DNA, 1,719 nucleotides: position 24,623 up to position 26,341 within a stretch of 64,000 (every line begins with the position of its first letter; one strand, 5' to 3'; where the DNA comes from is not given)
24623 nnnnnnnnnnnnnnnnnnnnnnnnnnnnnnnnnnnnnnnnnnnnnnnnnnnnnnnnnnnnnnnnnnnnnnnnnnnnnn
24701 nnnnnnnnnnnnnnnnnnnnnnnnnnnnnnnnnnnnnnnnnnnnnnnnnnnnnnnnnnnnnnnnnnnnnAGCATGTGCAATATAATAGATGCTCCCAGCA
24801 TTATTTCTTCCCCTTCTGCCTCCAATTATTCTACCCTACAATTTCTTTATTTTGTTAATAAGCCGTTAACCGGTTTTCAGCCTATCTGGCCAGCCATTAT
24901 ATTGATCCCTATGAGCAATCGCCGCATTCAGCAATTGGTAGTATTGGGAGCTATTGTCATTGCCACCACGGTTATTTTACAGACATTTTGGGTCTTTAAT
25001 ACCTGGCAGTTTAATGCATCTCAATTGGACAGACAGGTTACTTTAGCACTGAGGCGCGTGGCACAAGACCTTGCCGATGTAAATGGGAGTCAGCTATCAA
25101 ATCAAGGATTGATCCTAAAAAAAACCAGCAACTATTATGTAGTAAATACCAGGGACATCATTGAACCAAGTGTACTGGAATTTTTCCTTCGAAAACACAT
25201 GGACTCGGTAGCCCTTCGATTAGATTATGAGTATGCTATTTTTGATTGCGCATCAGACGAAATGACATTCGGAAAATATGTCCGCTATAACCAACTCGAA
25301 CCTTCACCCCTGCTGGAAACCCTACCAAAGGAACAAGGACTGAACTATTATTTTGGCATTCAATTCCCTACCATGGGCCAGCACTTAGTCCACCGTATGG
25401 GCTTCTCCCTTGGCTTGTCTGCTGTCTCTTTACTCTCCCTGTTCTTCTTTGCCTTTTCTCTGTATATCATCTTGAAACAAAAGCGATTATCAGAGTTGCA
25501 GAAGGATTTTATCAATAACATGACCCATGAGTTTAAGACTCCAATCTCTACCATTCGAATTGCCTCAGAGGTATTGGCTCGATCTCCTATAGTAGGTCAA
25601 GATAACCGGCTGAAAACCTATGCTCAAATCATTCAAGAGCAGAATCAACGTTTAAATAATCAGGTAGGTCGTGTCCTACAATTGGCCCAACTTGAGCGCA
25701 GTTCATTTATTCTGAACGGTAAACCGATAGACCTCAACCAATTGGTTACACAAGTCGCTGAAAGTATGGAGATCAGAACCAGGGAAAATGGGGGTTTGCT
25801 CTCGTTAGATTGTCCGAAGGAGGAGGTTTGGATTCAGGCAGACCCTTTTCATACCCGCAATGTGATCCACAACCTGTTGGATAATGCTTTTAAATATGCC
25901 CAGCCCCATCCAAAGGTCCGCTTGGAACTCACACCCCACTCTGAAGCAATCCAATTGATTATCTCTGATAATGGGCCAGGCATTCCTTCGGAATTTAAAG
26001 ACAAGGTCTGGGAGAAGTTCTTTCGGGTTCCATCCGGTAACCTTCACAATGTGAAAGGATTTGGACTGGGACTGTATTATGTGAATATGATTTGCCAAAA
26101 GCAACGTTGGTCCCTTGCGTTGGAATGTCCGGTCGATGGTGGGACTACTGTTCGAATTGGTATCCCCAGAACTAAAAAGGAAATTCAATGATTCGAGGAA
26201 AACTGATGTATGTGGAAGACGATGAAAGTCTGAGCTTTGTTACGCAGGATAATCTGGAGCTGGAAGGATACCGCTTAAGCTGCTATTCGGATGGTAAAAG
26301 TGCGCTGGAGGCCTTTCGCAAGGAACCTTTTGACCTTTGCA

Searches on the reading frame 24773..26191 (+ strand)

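Call 5: search_protein_families(library=pfam, proteins=[window:24773-26191:+])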
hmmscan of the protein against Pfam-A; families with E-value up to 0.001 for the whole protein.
window:24773-26191:+ (472 aa): 2 families
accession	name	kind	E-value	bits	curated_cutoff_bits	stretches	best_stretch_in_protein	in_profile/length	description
PF02518.31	HATPase_c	-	4.5e-19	69.4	26.4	1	357-467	2-110/111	Histidine kinase-, DNA gyrase B-, and HSP90-like ATPase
PF00512.31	HisKA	-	5e-14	52.5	26.9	1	243-308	2-64/66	His Kinase A (phospho-acceptor) domain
